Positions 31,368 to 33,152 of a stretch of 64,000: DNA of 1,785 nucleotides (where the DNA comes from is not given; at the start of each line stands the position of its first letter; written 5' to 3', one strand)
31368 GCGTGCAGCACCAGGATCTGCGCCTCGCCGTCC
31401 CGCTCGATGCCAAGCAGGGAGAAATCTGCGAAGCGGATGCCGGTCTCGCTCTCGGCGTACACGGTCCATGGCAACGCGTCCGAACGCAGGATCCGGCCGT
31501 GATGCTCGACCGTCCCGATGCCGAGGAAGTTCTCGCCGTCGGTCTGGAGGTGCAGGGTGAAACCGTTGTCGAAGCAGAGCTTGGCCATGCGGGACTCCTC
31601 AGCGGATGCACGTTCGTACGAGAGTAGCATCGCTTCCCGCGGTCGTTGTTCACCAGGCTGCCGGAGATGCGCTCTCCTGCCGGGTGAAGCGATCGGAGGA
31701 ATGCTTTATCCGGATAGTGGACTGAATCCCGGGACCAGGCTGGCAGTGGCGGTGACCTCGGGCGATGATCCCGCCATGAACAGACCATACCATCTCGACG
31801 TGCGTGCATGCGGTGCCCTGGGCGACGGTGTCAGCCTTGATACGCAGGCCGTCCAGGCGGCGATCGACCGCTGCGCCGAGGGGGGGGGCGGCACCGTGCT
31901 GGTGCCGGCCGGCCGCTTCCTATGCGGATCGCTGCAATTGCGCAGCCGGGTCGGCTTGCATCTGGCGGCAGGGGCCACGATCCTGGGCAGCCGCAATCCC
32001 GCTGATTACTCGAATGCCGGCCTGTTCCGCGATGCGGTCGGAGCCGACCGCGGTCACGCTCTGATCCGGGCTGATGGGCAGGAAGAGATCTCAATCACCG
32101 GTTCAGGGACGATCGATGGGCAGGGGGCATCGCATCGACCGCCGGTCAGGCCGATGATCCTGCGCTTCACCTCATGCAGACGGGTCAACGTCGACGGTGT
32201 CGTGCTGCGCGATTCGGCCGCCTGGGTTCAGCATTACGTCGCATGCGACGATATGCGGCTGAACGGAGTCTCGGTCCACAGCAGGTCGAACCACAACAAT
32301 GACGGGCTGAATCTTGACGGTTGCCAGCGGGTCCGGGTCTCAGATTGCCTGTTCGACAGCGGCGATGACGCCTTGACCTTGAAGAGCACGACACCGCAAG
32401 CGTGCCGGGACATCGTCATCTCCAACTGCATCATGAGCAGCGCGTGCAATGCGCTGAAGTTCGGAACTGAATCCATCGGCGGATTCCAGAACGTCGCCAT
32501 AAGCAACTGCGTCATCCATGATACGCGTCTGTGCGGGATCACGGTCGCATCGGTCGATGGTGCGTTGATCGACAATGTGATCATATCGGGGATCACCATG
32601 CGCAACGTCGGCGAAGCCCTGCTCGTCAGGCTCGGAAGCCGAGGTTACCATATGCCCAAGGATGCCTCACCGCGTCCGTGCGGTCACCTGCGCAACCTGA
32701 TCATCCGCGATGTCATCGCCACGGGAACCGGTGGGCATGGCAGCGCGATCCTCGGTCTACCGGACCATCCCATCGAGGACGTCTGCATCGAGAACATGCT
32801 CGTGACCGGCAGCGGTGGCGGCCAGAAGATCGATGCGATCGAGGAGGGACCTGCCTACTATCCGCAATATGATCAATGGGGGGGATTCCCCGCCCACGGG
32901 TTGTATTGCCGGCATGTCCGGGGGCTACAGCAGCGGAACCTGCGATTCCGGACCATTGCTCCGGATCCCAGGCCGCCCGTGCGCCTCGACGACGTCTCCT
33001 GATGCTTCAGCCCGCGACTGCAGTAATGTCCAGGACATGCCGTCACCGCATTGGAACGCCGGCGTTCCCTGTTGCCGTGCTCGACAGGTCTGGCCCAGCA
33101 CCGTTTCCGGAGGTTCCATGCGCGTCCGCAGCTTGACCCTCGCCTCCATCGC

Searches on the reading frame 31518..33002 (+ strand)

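Call 8: search_protein_families(library=pfam, max_evalue=0.001, proteins=[window:31518-33002:+])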
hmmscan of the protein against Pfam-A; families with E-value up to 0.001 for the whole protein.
window:31518-33002:+ (494 aa): 3 families
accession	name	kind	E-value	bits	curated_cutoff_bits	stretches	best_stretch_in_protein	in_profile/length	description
PF00295.23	Glyco_hydro_28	-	2e-14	53.9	22.9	1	119-437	1-314/324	Glycosyl hydrolases family 28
PF12708.12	Pect-lyase_RHGA_epim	-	1.2e-10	42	27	1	95-331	4-208/213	Rhamnogalacturonase A/epimerase, pectate lyase-like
PF13229.12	Beta_helix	-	2.7e-05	24.3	25.9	1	257-351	65-153/158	Right handed beta helix region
